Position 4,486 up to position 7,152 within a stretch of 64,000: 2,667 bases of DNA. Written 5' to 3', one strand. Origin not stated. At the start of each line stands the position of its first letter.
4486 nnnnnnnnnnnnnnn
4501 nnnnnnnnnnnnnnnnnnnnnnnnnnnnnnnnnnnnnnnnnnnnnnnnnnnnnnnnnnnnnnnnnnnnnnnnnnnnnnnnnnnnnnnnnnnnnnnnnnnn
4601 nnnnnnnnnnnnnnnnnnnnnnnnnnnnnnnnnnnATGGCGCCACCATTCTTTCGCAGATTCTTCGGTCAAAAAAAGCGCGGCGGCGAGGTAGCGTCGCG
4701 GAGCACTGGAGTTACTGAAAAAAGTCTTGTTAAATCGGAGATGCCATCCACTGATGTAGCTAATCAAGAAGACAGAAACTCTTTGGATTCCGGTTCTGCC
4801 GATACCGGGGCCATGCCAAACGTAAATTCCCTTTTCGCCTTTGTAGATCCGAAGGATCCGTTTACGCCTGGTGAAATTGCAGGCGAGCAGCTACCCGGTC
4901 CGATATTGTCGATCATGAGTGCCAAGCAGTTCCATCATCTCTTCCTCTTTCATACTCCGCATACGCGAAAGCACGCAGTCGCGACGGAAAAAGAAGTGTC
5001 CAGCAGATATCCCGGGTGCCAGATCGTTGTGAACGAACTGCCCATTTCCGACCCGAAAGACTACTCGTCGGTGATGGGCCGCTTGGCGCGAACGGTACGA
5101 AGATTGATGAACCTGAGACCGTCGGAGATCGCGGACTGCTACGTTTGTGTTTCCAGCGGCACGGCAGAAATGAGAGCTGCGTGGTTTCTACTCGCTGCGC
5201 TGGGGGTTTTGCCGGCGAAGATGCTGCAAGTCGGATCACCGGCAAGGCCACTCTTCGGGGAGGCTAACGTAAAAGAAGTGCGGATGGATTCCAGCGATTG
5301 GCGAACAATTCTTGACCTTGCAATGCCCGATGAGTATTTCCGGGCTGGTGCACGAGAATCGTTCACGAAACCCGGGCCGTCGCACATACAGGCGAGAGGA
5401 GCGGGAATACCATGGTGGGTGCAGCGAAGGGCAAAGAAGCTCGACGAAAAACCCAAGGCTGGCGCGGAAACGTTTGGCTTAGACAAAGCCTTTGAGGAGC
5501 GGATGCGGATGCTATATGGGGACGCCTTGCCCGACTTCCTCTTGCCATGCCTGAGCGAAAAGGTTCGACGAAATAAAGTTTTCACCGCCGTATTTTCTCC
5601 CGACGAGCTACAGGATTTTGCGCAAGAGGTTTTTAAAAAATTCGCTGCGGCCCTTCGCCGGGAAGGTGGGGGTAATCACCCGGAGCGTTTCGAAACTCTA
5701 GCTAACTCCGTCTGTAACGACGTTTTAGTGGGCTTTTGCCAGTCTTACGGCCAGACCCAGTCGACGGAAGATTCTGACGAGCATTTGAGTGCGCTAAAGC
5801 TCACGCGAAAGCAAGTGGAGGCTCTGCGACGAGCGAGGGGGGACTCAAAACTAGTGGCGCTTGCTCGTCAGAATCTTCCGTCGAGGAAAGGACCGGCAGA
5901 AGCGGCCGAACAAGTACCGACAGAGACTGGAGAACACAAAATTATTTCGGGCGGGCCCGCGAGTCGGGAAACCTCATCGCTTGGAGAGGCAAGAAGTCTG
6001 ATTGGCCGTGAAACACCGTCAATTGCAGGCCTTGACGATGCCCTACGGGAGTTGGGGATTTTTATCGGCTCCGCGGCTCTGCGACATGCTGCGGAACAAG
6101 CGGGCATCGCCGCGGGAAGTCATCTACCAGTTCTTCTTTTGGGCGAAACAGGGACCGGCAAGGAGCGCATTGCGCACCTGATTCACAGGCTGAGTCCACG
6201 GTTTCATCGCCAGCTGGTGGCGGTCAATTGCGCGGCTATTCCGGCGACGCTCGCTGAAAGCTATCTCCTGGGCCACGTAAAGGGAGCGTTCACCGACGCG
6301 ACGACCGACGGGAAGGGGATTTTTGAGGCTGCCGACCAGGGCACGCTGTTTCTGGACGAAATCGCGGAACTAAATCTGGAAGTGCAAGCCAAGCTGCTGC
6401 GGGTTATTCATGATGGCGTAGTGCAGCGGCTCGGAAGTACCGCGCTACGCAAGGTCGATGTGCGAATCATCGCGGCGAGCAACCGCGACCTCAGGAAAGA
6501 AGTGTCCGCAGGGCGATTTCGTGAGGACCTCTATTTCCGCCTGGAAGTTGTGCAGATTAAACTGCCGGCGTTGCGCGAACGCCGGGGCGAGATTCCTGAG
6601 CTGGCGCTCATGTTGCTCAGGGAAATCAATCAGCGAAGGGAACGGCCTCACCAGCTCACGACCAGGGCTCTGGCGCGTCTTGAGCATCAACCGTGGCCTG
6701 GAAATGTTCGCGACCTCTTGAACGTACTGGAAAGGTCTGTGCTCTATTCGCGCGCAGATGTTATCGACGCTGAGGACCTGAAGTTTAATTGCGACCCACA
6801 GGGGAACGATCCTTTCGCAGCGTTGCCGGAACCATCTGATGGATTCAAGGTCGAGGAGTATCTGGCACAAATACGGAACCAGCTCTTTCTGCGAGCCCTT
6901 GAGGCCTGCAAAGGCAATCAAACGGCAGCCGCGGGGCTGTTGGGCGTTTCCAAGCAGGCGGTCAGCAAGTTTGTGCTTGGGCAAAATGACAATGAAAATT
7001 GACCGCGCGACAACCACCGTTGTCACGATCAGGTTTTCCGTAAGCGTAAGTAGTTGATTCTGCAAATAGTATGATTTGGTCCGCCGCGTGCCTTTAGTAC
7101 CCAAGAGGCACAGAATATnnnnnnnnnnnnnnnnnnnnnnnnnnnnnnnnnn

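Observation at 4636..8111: Candidate signal-activated two-gene system: CARF-sigma54 activator driving ARPP-1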

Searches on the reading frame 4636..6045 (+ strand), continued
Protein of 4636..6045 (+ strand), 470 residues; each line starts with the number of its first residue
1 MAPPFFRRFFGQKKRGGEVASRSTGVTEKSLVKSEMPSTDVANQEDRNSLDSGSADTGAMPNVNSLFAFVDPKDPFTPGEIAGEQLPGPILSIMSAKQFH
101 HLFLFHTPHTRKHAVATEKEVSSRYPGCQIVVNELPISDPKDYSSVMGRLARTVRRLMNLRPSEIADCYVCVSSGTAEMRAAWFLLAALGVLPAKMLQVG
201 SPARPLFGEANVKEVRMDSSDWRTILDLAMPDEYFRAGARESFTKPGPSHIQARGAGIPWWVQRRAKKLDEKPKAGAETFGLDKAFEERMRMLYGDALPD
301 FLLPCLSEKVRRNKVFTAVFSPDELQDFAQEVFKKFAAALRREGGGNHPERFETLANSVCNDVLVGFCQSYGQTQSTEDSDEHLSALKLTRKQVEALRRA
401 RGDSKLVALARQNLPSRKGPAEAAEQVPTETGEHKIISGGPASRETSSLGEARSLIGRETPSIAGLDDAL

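Call 51: search_protein_families(library=pfam, proteins=[L014:9050-9469:+, L015:8744-10531:+, L015:10597-11787:+], max_evalue=1)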
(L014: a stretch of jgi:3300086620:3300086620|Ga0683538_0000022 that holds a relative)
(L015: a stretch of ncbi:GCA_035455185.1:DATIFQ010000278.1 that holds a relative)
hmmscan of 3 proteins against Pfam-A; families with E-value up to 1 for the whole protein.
L014:9050-9469:+ (139 aa): 8 families
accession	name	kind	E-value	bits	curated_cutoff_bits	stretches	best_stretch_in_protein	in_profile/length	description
PF13384.12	HTH_23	-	0.00013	22.1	24.6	1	23-45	18-40/50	Homeodomain-like domain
PF12728.13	HTH_17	-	0.0099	16.6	27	1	26-53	5-32/51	Helix-turn-helix domain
PF13518.12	HTH_28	-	0.012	16.2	25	1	23-44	13-34/52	Helix-turn-helix domain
PF13936.12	HTH_38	-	0.052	13.7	27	1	24-41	22-39/44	Helix-turn-helix domain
PF06056.18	Terminase_5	-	0.055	13.8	20.3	1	25-45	16-36/58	Putative ATPase subunit of terminase (gpP-like)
PF02998.19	Lentiviral_Tat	-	0.064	13.8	27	1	46-93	2-47/86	Lentiviral Tat protein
PF08281.18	Sigma70_r4_2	-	0.064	13.3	25.7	1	24-42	28-46/54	Sigma-70, region 4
PF13411.12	MerR_1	-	0.083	13.5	21.6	1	26-57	4-35/69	MerR HTH family regulatory protein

L015:8744-10531:+ (595 aa): 0 families

L015:10597-11787:+ (396 aa): 2 families
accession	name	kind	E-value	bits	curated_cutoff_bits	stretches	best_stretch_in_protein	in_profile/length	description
PF16227.11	DUF4886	-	1.4e-05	24.7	26.7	1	74-217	75-225/242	Domain of unknown function (DUF4886)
PF13472.12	Lipase_GDSL_2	-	0.00021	22.3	32.9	1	24-192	1-175/178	GDSL-like Lipase/Acylhydrolase family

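Call 58: search_solved_structures(query=window:4636-6045:+, max_evalue=1, show_alignments=2)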
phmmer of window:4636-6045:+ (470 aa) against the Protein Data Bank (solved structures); distinct sequences matched with E-value up to 1: 1.
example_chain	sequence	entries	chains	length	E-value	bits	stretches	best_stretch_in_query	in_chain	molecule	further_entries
4y68_C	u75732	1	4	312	0.55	12.2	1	317-395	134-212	Putative nisin-resistance protein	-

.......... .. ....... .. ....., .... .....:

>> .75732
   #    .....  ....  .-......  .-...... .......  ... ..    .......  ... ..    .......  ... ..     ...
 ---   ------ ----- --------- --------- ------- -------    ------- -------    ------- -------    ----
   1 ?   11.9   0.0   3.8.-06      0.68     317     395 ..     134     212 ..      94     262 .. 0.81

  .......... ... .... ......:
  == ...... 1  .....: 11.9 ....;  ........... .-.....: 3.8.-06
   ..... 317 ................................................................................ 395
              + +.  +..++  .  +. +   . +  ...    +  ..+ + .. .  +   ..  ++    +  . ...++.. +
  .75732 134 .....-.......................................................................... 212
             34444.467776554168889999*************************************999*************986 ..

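Call 87: find_encoding_contigs(protein=P0213, flank=5000, max_places=1)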
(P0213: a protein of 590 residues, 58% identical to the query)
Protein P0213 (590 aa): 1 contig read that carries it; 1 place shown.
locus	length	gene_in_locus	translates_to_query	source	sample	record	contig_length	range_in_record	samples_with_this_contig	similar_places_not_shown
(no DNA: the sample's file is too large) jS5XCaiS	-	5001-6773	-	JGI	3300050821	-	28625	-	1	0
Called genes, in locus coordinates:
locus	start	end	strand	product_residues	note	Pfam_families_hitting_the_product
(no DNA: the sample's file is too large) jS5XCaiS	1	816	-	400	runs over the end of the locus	PF13102:Phage_int_SAM_5 (weak), PF13495:Phage_int_SAM_4, PF00589:Phage_integrase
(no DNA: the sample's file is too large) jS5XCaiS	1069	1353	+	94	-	-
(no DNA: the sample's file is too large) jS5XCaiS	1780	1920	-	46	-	-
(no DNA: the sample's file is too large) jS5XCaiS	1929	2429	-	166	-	-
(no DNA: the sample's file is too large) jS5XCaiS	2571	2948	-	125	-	-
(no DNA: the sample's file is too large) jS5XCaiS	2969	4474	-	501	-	-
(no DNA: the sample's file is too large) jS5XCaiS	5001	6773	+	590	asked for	PF06956:RtcR, PF22208:Cas_Csm6_CARF (weak), PF00158:Sigma54_activat, PF14532:Sigma54_activ_2, PF07728:AAA_5, PF25601:AAA_lid_14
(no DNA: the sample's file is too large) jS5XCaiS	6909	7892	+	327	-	PF20208:ARPP-1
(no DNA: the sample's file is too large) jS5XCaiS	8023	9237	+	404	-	PF01453:B_lectin (weak), PF24018:DUF7331 (faint), PF01453:B_lectin (weak)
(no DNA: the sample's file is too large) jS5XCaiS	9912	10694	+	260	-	-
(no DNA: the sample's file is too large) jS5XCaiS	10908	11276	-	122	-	-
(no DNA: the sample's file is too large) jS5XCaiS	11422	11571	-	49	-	-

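Call 88: find_encoding_contigs(protein=P0240, flank=5000, max_places=1)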
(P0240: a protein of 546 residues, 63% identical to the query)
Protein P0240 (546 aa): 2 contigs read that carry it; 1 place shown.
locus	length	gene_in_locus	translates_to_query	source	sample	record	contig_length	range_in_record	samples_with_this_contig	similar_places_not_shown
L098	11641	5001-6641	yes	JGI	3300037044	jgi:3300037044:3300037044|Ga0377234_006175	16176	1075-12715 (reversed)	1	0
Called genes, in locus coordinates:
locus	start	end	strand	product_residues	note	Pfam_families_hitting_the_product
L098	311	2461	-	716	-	PF19190:BACON_2 (weak)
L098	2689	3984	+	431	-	PF01408:GFO_IDH_MocA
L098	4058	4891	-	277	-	-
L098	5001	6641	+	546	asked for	PF06956:RtcR, PF00158:Sigma54_activat, PF14532:Sigma54_activ_2, PF07724:AAA_2 (weak), PF07728:AAA_5, PF00004:AAA (weak), PF25601:AAA_lid_14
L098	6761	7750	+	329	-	PF20208:ARPP-1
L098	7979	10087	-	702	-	PF01839:FG-GAP (faint), PF13517:FG-GAP_3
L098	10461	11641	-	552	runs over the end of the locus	PF00999:Na_H_Exchanger, PF02254:TrkA_N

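Call 89: find_encoding_contigs(protein=P0216, flank=5000, max_places=2)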
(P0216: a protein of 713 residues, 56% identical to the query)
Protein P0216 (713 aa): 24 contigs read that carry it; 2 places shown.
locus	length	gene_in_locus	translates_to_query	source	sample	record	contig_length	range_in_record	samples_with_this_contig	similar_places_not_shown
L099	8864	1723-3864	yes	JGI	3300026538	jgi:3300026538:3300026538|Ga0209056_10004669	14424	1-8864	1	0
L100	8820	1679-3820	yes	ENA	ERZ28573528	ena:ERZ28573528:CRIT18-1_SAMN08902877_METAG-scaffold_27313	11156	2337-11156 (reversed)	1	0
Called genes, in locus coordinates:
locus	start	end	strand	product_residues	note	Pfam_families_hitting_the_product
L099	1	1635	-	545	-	?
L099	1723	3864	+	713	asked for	PF06956:RtcR, PF00158:Sigma54_activat, PF07728:AAA_5 (weak), PF14532:Sigma54_activ_2, PF25601:AAA_lid_14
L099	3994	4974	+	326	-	PF20208:ARPP-1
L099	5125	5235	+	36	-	-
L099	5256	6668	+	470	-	-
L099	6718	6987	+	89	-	-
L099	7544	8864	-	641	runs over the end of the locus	PF00486:Trans_reg_C, PF13414:TPR_11 (faint), PF13428:TPR_14 (faint), PF21033:RMD1-3 (faint), PF00515:TPR_1 (faint), PF07719:TPR_2 (faint), PF13431:TPR_17 (weak), PF14559:TPR_19 (weak), +1 more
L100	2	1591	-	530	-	?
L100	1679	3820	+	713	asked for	PF06956:RtcR, PF00158:Sigma54_activat, PF07728:AAA_5 (weak), PF14532:Sigma54_activ_2, PF25601:AAA_lid_14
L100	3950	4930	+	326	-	PF20208:ARPP-1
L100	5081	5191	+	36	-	-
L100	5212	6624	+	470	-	-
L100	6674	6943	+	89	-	-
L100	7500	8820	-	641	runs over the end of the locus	PF00486:Trans_reg_C, PF13414:TPR_11 (faint), PF13428:TPR_14 (faint), PF21033:RMD1-3 (faint), PF00515:TPR_1 (faint), PF07719:TPR_2 (faint), PF13431:TPR_17 (weak), PF14559:TPR_19 (weak), +1 more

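Call 91: predict_structure(alignment_id=A7)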
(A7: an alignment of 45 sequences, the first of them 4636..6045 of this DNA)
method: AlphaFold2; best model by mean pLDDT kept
length: 470 residues; sequences in the alignment: 45
mean_pLDDT: 67.1   pTM: 0.43
mean pLDDT of the five models: 67.1, 63.8, 63.2, 62.9, 61.4
residues with pLDDT >= 90: 119; 70-90: 123; 50-70: 65; < 50: 163
segments of 3 or more residues with pLDDT < 50: 1-58, 205-207, 233-259, 261-275, 406-461
pLDDT, mean of each block of 10 residues (from residue 1): 44 36 33 34 39 44 90 79 82 93 96 96 96 94 92 90 81 91 90 90 54 77 65 46 35 42 46 52 87 86 86 81 90 92 72 86 88 65 55 70 52 39 34 30 34 40 59
secondary structure, 60 per line:
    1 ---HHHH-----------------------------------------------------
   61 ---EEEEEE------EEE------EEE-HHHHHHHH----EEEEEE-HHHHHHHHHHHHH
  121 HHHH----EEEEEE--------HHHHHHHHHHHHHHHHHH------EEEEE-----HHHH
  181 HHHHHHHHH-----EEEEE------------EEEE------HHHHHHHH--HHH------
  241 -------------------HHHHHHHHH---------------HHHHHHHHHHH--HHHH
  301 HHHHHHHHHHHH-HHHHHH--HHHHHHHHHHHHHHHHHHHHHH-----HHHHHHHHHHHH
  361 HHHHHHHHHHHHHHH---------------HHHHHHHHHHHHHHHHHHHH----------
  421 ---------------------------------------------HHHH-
elements in order: H4-7 E64-69 E76-78 E85-87 H89-96 E101-106 H108-124 E129-134 H143-160 E167-171 H177-189 E195-199 E212-215 H222-229 H260-268 H284-294 H297-312 H314-319 H322-343 H349-375 H391-410 H466-469

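Call 93: fold_search(model_id=the predicted structure, library=pdb)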
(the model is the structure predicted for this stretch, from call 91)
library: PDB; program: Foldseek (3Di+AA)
matches with E <= 10: 1361; with E <= 0.001: 38
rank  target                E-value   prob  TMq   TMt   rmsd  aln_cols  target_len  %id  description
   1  6tug_G                2.6e-08  1.00  0.26  0.30  20.2       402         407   14  Enterococcus italicus Csm6 bound to cyclic hexa-2'-fluoro-hexa-dAMP (released 2020-02-26)
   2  6tug_A                5.3e-08  1.00  0.28  0.32  19.7       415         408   16  Enterococcus italicus Csm6 bound to cyclic hexa-2'-fluoro-hexa-dAMP (released 2020-02-26)
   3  6tug_F                1.1e-07  1.00  0.28  0.31  19.6       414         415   15  Enterococcus italicus Csm6 bound to cyclic hexa-2'-fluoro-hexa-dAMP (released 2020-02-26)
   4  6tug_E                1.1e-07  1.00  0.27  0.31  22.4       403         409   16  Enterococcus italicus Csm6 bound to cyclic hexa-2'-fluoro-hexa-dAMP (released 2020-02-26)
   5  6tug_D                1.7e-07  1.00  0.28  0.33  20.8       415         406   14  Enterococcus italicus Csm6 bound to cyclic hexa-2'-fluoro-hexa-dAMP (released 2020-02-26)
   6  6tug_B                2.0e-07  1.00  0.26  0.30  16.9       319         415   13  Enterococcus italicus Csm6 bound to cyclic hexa-2'-fluoro-hexa-dAMP (released 2020-02-26)
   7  6tug_H                3.5e-07  1.00  0.26  0.30  17.2       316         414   15  Enterococcus italicus Csm6 bound to cyclic hexa-2'-fluoro-hexa-dAMP (released 2020-02-26)
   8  8t66_A                7.2e-07  1.00  0.25  0.69   4.3       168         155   16  cA6 bound Cam1 (released 2024-01-10)
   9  8pe3_A                7.2e-07  1.00  0.26  0.31  18.3       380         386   14  Structure of Csm6' from Streptococcus thermophilus in complex with cyclic hexa-adenylate (cA6) (released 2023-10-04)
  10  8pe3_B                1.2e-06  1.00  0.25  0.30  18.0       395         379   14  Structure of Csm6' from Streptococcus thermophilus in complex with cyclic hexa-adenylate (cA6) (released 2023-10-04)
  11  8t66_B                1.9e-06  1.00  0.26  0.70   6.1       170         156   16  cA6 bound Cam1 (released 2024-01-10)
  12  8t65_A                2.5e-06  1.00  0.24  0.68   4.6       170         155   16  cA4 bound Cam1 (released 2024-01-10)
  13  8t64_D                8.8e-06  1.00  0.23  0.69   8.5       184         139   17  Apo Cam1(42-206) (released 2024-01-10)
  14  8t64_B                1.0e-05  1.00  0.22  0.73   8.9       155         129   17  Apo Cam1(42-206) (released 2024-01-10)
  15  8t65_B                1.7e-05  1.00  0.24  0.69   3.8       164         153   16  cA4 bound Cam1 (released 2024-01-10)
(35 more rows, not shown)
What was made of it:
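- Checked: An AlphaFold2 model of the N-terminus matches solved CARF domains: Csm6 at E 2.6e-8, Cam1 and Cad1-CARF at TM about 0.7 (calls 91, 93).
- The CARF fold is closest to cA6- and cA4-binding Csm6, Cam1 and Cad1 (call 93).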

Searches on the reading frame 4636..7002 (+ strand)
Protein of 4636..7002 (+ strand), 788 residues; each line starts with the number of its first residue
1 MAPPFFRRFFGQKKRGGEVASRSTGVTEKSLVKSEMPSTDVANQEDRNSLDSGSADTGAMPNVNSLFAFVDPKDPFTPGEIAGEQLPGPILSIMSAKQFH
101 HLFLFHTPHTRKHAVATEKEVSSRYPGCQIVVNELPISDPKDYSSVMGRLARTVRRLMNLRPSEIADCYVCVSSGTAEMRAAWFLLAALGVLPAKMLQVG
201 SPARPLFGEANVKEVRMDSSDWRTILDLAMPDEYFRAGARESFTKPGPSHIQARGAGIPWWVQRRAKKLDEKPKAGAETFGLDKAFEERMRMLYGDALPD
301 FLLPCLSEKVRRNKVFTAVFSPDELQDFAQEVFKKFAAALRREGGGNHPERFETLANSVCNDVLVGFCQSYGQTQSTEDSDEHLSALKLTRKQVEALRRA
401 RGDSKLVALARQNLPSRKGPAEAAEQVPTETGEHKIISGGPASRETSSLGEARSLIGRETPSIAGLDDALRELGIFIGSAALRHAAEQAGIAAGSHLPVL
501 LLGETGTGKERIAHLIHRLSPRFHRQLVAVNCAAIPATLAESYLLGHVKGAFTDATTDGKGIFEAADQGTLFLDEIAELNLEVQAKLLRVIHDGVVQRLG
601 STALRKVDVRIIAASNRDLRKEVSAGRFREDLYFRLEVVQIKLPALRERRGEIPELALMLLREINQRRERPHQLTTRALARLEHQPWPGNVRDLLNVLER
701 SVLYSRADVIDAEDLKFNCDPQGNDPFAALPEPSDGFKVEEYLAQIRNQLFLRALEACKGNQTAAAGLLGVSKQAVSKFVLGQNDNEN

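Call 7: search_protein_families(library=pfam, proteins=[window:4636-7002:+], max_evalue=0.01)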
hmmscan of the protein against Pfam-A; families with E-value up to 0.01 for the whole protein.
window:4636-7002:+ (788 aa): 10 families
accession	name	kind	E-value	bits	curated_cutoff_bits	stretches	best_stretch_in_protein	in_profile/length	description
PF00158.32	Sigma54_activat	-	1.9e-62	210.3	20.2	1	478-642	4-168/168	Sigma-54 interaction domain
PF14532.12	Sigma54_activ_2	-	2.7e-19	70.2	25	1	491-646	16-138/138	Sigma-54 interaction domain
PF25601.1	AAA_lid_14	-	2.3e-18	66.3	27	1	647-722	1-77/87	AAA+ ATPase lid domain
PF07728.20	AAA_5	-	2.3e-09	37.8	22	1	498-618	1-124/139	AAA domain (dynein-related subfamily)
PF06956.16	RtcR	-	6.6e-08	32.7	23.1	1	99-203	40-142/183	Regulator of RNA terminal phosphate cyclase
PF01078.27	Mg_chelatase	-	2e-05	24.6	20.3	0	489-526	15-52/207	Magnesium chelatase, subunit ChlI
PF07724.20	AAA_2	-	0.00022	21.7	27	1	499-627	6-135/166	AAA domain (Cdc48 subfamily)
PF02954.25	HTH_8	-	0.00027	21.1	22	1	752-772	11-31/42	Bacterial regulatory protein, Fis family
PF22208.1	Cas_Csm6_CARF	-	0.00027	21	27.5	1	136-206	8-76/106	Cas_Csm6 CARF domain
PF00004.35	AAA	-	0.0015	19.4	21.2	1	499-635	1-130/131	ATPase family associated with various cellular activities (AAA)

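Call 16: search_protein_families(library=padloc, proteins=[window:4636-7002:+], max_evalue=0.1)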
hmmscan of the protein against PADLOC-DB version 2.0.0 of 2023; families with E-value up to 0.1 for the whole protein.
window:4636-7002:+ (788 aa): 11 families
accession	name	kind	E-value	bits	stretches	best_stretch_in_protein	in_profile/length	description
PDLC01995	RtcR_PspF2--CARF_AAA_HTH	-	3.6e-121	403.6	2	475-778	169-473/481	-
PDLC01994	RtcR_PspF1--CARF_AAA_HTH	-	4.8e-64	215.1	2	478-776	163-461/468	-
PDLC01993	RtcR--CARF_AAA_HTH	-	7e-64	214.1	2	490-715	198-432/523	-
PDLC01816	CARF1--CARF_HEPN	-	3.8e-08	30.6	1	109-218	50-158/427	-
PDLC01031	Csx1/Csm6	-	7e-07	27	1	66-215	5-129/357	CARF+HEPN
PDLC01797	CARF1--CARF_HEPN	-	1.5e-05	22.2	1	135-211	74-147/428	-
PDLC01638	Csm6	-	0.00036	17.7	1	130-205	5-76/355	CAS-III; associated_signaling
PDLC01359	Csm6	-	0.0046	14.3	1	171-205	42-76/316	CAS-III; associated_signaling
PDLC01906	CARF5--CARF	-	0.0088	13.7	1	118-188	48-118/246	-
PDLC01806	CARF1--CARF_HEPN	-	0.016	12.4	1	97-210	37-155/410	-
PDLC04606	PDC-M37B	-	0.038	11.2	1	497-597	175-274/390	-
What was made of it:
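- Closest known: RtcR-like CARF activators of non-Rtc operons. Same: It belongs to the same regulator family (PADLOC PDLC01995, 3.6e-121, call 16).
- Checked: Best PADLOC model is RtcR_PspF2--CARF_AAA_HTH, E 3.6e-121 (call 16).
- The regulator matches PADLOC CARF models (call 16). The regulator family is labelled RtcR_PspF (call 16).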

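Call 17: search_protein_families(library=ncbifam, proteins=[window:4636-7002:+], max_evalue=0.1)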
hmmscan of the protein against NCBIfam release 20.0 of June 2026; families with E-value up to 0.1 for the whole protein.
window:4636-7002:+ (788 aa): 29 families (the best 25 are shown)
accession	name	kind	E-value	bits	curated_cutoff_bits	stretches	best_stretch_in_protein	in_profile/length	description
NF038308.1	RNA_repair_RtcR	equivalog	1.7e-93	314.3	650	2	479-776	186-504/530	RNA repair transcriptional activator RtcR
TIGR01817.1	nifA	equivalog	6.3e-88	295.8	528.85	1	473-720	196-443/534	nif-specific transcriptional activator NifA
NF003451.0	PRK05022.1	equivalog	2.4e-87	293.8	476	1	478-775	195-500/512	nitric oxide reductase transcriptional regulator NorR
NF041552.1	TF_PrdR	equivalog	3.1e-79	266.8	795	1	479-773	273-566/577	sigma-54 dependent transcriptional regulator PrdR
NF050807.1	TransRegFlbDCaul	equivalog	3.7e-78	263.4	750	1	483-775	128-430/454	sigma-54-dependent transcriptional regulator FlbD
TIGR02915.1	PEP_resp_reg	equivalog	1.4e-75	254.9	502.6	1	479-776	145-435/445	PEP-CTERM-box response regulator transcription factor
TIGR01818.1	ntrC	equivalog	6e-75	252.8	558.6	1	492-736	153-398/463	nitrogen regulation protein NR(I)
NF008469.0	PRK11361.1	equivalog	1.7e-73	247.9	714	1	485-776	155-447/461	acetoacetate metabolism transcriptional regulator AtoC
NF041946.1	LuxO_transreg_Vib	equivalog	7.5e-73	245.9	800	1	476-774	135-451/463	quorum-sensing sigma-54 dependent transcriptional regulator LuxO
NF011958.0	PRK15429.1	equivalog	3.2e-70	237.6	830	1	471-713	376-620/692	formate hydrogenlyase transcriptional activator FlhA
NF011695.0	PRK15115.1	equivalog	9e-70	235.6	763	1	464-778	127-431/445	two-component system response regulator GlrR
TIGR02974.1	phageshock_pspF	equivalog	3.8e-69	233.5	443.55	1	479-713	5-241/336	phage shock protein operon transcriptional activator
NF007689.0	PRK10365.1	equivalog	2.8e-68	230.7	760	1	473-775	139-434/441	sigma-54-dependent response regulator transcription factor ZraR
NF041906.1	V4R_TF_MobR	exception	1.5e-67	228.4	999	1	479-776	238-537/544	phenol degradation transcriptional regulator MobR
TIGR02329.1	propionate_PrpR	equivalog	1.9e-66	224.8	499.2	1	481-776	220-520/526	propionate catabolism operon regulatory protein PrpR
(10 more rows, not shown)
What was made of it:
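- On RtcR (RNA repair activator, equivalog): 314.3 bits against a cut-off of 650 (call 17)
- Closest known: RtcR-RtcBA RNA repair system. Different: The NCBIfam RtcR score is 314 bits against a cut-off of 650 (call 17).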

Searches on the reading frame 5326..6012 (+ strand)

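Call 51: search_protein_families(library=pfam, proteins=[window:5326-6012:+], max_evalue=1)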
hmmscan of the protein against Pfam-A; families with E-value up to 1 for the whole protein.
seq(229 aa): 2 families
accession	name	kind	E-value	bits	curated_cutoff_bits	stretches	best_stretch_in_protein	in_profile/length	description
PF05461.16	ApoL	-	0.04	13.8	25.9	1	150-201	182-233/298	Apolipoprotein L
PF08608.17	Wyosine_form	-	0.065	13.9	22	1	172-213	16-56/63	Wyosine base formation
